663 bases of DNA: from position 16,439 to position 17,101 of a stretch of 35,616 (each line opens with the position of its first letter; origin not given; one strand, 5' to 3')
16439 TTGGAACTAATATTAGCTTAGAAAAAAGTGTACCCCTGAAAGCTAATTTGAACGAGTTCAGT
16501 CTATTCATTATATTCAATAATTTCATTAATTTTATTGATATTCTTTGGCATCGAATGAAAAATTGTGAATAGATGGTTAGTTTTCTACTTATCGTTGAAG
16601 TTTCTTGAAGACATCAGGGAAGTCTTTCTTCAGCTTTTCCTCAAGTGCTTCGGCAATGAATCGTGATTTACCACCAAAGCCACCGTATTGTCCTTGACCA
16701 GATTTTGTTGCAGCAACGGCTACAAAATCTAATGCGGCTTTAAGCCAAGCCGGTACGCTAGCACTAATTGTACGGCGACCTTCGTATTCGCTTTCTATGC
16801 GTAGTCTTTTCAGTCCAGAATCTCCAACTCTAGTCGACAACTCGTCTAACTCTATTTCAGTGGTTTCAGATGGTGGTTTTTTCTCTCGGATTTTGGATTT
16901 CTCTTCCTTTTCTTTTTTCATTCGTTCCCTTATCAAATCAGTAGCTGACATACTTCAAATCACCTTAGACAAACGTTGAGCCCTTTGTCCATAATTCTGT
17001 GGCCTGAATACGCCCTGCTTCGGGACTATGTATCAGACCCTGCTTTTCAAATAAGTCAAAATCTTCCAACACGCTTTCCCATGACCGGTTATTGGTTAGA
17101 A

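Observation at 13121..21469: Arrays of a tandem 9-bp palindromic box (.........) occupy almost every intergenic gap over 8.4 kb on one side of oriC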

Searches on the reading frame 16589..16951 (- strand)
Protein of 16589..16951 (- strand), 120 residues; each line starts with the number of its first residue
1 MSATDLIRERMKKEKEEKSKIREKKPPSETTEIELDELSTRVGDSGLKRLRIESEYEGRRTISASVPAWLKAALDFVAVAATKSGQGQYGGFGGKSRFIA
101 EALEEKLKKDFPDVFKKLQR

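Call 8: search_protein_families(library=pfam, proteins=[window:16589-16951:-], max_evalue=0.01)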
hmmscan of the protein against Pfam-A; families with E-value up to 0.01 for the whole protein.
window:16589-16951:- (120 aa): 0 families

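Call 11: find_encoding_contigs(protein=window:16589-16951:-, flank=10000, max_places=10)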
Protein window:16589-16951:- (120 aa): 1 contig read that carries it; 1 place shown.
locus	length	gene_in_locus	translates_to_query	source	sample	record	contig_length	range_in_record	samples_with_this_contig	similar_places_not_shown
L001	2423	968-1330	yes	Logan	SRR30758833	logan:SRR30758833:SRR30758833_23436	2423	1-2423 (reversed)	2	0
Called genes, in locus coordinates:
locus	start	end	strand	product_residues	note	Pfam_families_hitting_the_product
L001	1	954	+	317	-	?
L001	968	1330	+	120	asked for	-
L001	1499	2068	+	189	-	-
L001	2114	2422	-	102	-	?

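Call 30: search_solved_structures(query=window:16592-16951:-, max_evalue=10)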
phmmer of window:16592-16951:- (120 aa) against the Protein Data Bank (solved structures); distinct sequences matched with E-value up to 10: 2.
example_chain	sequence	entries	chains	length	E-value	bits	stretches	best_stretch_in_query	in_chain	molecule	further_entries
8up5_P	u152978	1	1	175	0.71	13.5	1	61-112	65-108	KEOPS complex subunit Pcc1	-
10dw_B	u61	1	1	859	1.4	12.6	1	39-111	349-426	DNA damage-binding protein 1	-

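Call 37: search_protein_families(library=ncbifam, proteins=[window:16589-16951:-], max_evalue=1)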
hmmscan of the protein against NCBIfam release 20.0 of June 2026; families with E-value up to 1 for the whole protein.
window:16589-16951:- (120 aa): 0 families

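Call 38: search_protein_families(library=pfam, proteins=[window:16589-16951:-], max_evalue=10)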
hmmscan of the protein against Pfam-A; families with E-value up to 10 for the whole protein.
window:16589-16951:- (120 aa): 1 family
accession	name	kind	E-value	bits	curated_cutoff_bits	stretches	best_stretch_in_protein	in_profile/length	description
PF08463.15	EcoEI_R_C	-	0.088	13.3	24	1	4-78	4-72/163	EcoEI R protein C-terminal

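Call 39: find_homologous_proteins(query=window:16592-16951:-, max_evalue=0.01)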
Query window:16592-16951:- (120 aa): 54 proteins with E <= 0.01 among 67 candidates.
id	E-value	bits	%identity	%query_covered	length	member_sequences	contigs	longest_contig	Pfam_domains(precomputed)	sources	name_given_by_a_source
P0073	1.8e-59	217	89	100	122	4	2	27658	-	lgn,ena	-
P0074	2.9e-59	216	89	100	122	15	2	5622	-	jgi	jgi:hypothetical protein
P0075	6.7e-59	215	88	100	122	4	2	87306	-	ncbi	-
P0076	4.1e-58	212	88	100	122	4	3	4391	-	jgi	jgi:hypothetical protein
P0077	1.3e-57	211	85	100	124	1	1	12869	-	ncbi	-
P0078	2.2e-57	210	87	100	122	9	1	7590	-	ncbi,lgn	-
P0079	5.2e-57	209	85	100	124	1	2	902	-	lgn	-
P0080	9.4e-57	208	84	100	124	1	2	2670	-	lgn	-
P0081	1.1e-56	208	84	100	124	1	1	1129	-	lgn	-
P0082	1.9e-56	207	87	100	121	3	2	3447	-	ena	-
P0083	3.8e-56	206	84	100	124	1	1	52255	-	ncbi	-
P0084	3.9e-56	206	84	100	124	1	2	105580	-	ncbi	ncbi:MAG: hypothetical protein ACFFBR_05985 [Promethearchaeota archaeon]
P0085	1.2e-55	204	84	100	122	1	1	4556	-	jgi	jgi:hypothetical protein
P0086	9.7e-55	201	84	98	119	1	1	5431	-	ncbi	ncbi:MAG: hypothetical protein ACFFDU_10220, partial [Candidatus Thorarchaeota archaeon]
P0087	2.6e-54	200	82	100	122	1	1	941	-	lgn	-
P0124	2.2e-18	84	47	88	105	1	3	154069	-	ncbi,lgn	ncbi:MAG: hypothetical protein ACP6IS_05145 [Candidatus Asgardarchaeia archaeon]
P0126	2.2e-13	68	49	57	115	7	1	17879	-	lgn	-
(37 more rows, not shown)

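Call 48: predict_structure(alignment_id=A2)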
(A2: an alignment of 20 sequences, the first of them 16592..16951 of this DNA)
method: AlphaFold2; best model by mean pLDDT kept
length: 120 residues; sequences in the alignment: 20
mean_pLDDT: 56.4   pTM: 0.29
mean pLDDT of the five models: 56.4, 56.2, 54.4, 52.6, 48.6
residues with pLDDT >= 90: 0; 70-90: 22; 50-70: 59; < 50: 39
segments of 3 or more residues with pLDDT < 50: 20-33, 45-63
pLDDT, mean of each block of 10 residues (from residue 1): 65 56 44 52 46 40 49 57 52 64 78 74
secondary structure, 60 per line:
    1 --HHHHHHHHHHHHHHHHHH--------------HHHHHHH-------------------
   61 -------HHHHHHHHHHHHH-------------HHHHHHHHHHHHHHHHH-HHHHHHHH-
elements in order: H3-20 H35-41 H68-80 H94-110 H112-119

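Call 49: search_solved_structures(query=A2, max_evalue=10, show_alignments=3)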
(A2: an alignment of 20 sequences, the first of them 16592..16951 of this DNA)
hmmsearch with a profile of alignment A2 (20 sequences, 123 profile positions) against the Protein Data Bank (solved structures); distinct sequences matched with E-value up to 10: 3.
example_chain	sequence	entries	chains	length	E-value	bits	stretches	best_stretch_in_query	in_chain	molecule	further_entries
2v66_B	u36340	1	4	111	0.11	16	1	2-67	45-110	NUCLEAR DISTRIBUTION PROTEIN NUDE-LIKE 1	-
8wrf_A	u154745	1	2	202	0.39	14.3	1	75-120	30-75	Probable transcriptional regulator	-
8up5_P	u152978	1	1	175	1.7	12.2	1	66-114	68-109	KEOPS complex subunit Pcc1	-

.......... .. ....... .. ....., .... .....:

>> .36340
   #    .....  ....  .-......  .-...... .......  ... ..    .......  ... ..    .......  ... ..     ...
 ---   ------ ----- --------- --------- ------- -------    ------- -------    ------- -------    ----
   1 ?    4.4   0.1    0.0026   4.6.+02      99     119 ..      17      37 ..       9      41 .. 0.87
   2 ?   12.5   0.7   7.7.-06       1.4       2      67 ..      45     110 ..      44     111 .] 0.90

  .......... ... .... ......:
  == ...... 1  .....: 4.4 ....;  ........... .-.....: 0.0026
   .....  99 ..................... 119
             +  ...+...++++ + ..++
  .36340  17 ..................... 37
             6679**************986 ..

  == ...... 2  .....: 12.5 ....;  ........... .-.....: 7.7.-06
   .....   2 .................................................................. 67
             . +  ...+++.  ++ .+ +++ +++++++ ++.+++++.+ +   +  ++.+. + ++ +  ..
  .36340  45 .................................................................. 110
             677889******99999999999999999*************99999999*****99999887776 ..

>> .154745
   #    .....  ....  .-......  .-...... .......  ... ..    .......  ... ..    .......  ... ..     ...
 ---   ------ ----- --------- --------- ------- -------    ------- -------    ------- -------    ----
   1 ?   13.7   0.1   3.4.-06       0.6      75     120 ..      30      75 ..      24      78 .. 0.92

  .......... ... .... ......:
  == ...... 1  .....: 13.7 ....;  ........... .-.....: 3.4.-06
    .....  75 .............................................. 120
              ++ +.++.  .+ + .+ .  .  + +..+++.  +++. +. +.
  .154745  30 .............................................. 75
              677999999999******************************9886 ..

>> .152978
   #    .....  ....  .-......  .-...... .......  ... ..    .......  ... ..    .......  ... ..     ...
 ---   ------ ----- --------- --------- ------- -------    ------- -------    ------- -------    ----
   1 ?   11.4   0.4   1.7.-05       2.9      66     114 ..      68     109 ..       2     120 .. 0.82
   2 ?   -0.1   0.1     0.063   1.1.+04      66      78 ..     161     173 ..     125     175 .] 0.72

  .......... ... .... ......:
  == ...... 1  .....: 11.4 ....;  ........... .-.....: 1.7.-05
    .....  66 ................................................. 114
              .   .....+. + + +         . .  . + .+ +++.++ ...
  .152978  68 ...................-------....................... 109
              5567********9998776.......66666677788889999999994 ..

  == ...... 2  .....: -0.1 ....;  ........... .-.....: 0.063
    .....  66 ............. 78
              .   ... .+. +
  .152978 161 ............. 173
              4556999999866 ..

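Call 57: fold_search(model_id=the predicted structure, library=pdb)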
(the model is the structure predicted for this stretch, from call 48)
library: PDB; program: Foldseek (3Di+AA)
matches with E <= 10: 11; with E <= 0.001: 0
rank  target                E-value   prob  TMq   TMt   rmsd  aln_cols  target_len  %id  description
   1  6oqq_C                3.4e+00  0.16  0.26  0.06   6.3        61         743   20  Legionella pneumophila SidJ/Saccharomyces cerevisiae calmodulin complex (released 2019-05-15)
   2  7nhl_p                4.5e+00  0.08  0.24  0.32  13.7        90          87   12  VgaA-LC, an antibiotic resistance ABCF, in complex with 70S ribosome from Staphylococcus aureus (released 2021-05-05)
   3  7qho_J                6.1e+00  0.03  0.17  0.19  17.7        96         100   10  Cytochrome bcc-aa3 supercomplex (respiratory supercomplex III2/IV2) from Corynebacterium glutamicum (as isolated) (released 2022-05-18)
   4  6k4l_B                6.9e+00  0.09  0.26  0.06   8.3        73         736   15  Crystal structure of Se-labelled SidJ complex with CaM at 2.95 A (released 2019-07-24)
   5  2dam_MODEL_1_A        6.9e+00  0.02  0.14  0.21   9.9        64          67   14  Solution Structure of the Novel Identified UBA-like Domain in the N-terminal of Human ETEA Protein (released 2006-06-14)
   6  7qaa_A                7.8e+00  0.05  0.20  0.13   5.8        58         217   21  Crystal structure of RARalpha/RXRalpha ligand binding domain heterodimer in complex with BMS614 and oleic acid (released 2022-10-05)
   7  6t5a_A                7.8e+00  0.04  0.21  0.24  11.0        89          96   13  Crystal structure of herpes simplex virus 1 pUL7:pUL51 complex (released 2020-05-20)
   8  9ei0_A                8.8e+00  0.03  0.20  0.08  15.6       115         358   10  Human Kv1.3 mutant - G427H with A0194009G09 nanobodies (released 2025-12-03)
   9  5n5f_B                9.3e+00  0.05  0.20  0.24   8.0        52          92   19  Crystal structure of Haliangium ochraceum encapsulated ferritin (released 2018-01-24)
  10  2cpt_MODEL_1_A        9.9e+00  0.06  0.24  0.25   7.3        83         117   16  Solution structure of MIT domain from human SKD1 (released 2005-11-19)
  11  5axm_A                9.9e+00  0.02  0.17  0.11  10.4        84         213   15  Crystal structure of Thg1 like protein (TLP) with tRNA(Phe) (released 2016-08-03)

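Call 61: find_encoding_contigs(protein=P0124, flank=10000, max_places=2)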
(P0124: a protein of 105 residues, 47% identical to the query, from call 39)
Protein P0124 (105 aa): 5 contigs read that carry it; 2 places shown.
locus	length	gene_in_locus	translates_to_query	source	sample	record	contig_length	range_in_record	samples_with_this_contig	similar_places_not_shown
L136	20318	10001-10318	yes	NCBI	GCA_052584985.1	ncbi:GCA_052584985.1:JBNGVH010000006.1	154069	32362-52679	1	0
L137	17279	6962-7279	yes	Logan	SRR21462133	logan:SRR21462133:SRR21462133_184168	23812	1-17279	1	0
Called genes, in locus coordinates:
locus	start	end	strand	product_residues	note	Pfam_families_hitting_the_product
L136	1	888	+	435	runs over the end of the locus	PF04055:Radical_SAM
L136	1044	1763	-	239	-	PF00181:Ribosomal_L2_N, PF03947:Ribosomal_L2_C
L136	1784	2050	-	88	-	PF00276:Ribosomal_L23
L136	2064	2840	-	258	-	PF00573:Ribosomal_L4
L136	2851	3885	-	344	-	PF00297:Ribosomal_L3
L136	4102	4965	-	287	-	PF02598:Methyltrn_RNA_3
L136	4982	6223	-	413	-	PF13191:AAA_16, PF01637:ATPase_2 (weak), PF00004:AAA, PF13401:AAA_22, PF22606:Cdc6-ORC-like_ATPase_lid, PF22703:Cdc6_lid, PF09079:WHD_Cdc6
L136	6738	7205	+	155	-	-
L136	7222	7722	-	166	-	-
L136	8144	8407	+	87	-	PF01978:TrmB, PF12840:HTH_20, PF13404:HTH_AsnC-type, PF13412:HTH_24, PF01022:HTH_5 (weak), PF01047:MarR (weak), PF09339:HTH_IclR (faint)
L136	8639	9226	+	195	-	PF12844:HTH_19, PF13560:HTH_31, PF01381:HTH_3, PF13443:HTH_26 (weak), PF00571:CBS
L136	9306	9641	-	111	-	-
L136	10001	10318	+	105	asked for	-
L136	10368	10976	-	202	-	PF01558:POR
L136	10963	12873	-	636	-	PF01855:POR_N, PF02775:TPP_enzyme_C, PF00037:Fer4 (faint), PF12797:Fer4_2 (faint)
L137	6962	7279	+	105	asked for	-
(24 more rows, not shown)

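Call 62: find_encoding_contigs(protein=P0126, flank=10000, max_places=2)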
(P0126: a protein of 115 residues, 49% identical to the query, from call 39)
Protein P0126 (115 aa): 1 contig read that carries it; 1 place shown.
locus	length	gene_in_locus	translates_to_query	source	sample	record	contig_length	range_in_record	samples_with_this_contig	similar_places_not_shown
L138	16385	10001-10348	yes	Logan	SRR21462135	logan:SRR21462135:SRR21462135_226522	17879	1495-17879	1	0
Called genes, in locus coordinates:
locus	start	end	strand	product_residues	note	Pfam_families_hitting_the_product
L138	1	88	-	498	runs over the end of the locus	PF00437:T2SSE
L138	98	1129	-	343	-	PF00382:TFIIB (faint)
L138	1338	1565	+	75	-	-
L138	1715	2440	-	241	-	PF00181:Ribosomal_L2_N, PF03947:Ribosomal_L2_C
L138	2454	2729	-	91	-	PF00276:Ribosomal_L23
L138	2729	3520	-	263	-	PF00573:Ribosomal_L4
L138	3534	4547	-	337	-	PF00297:Ribosomal_L3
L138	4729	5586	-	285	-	PF02598:Methyltrn_RNA_3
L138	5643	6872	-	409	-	PF01637:ATPase_2 (weak), PF13191:AAA_16, PF00004:AAA (weak), PF13401:AAA_22, PF22606:Cdc6-ORC-like_ATPase_lid, PF22703:Cdc6_lid, PF09079:WHD_Cdc6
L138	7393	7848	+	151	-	-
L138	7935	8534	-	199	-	PF13560:HTH_31, PF01381:HTH_3, PF12844:HTH_19, PF00571:CBS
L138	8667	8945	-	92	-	PF12840:HTH_20 (weak), PF13412:HTH_24 (faint), PF01978:TrmB, PF01022:HTH_5 (weak)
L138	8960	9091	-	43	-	-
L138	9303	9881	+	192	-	-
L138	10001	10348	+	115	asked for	-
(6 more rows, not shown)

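Call 66: search_protein_families(library=pfam, alignment_id=A2, max_evalue=10)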
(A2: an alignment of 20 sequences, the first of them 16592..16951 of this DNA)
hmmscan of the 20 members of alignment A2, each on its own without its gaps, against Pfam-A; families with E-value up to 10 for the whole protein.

A. member 1, window:16592-16951:- (120 aa): 1 family
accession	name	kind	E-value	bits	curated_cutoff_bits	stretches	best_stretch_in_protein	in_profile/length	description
PF08463.15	EcoEI_R_C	-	0.088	13.3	24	1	4-78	4-72/163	EcoEI R protein C-terminal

B. families by the number of members that match (of 20 scanned): 4 families
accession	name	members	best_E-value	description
PF08463.15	EcoEI_R_C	1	0.088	EcoEI R protein C-terminal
PF02771.21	Acyl-CoA_dh_N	1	0.1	Acyl-CoA dehydrogenase, N-terminal domain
PF23461.1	ZMYND11_CC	1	1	ZMYND11 protein coiled-coil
PF11083.13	Relaxase_C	1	1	C-terminal helical hairpin domain from relaxase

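Call 91: search_protein_families(library=padloc, proteins=[window:16589-16951:-], max_evalue=0.01)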
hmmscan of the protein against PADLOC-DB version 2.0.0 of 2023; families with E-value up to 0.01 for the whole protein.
window:16589-16951:- (120 aa): 0 families

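Call 92: search_protein_families(library=phrogs, proteins=[window:16589-16951:-], max_evalue=0.01)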
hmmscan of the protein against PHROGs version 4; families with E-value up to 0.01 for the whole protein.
window:16589-16951:- (120 aa): 0 families

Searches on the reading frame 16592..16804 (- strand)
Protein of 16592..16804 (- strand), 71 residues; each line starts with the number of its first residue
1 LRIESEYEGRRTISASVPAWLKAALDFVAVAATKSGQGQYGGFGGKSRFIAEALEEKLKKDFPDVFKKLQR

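Call 75: search_protein_representatives(alignment_id=A4)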
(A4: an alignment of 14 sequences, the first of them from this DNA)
Query: 14 sequences, 73 profile positions. Proteins with E-value up to 0.001 (for the whole library): 3; up to 1e-10: 3; up to 1e-30: 1. The best 3 are listed.
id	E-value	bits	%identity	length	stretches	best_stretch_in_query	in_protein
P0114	9.3e-35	134.9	-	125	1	1-71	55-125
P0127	3.7e-25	104.2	-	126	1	2-71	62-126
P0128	9.6e-22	93.2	-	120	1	2-72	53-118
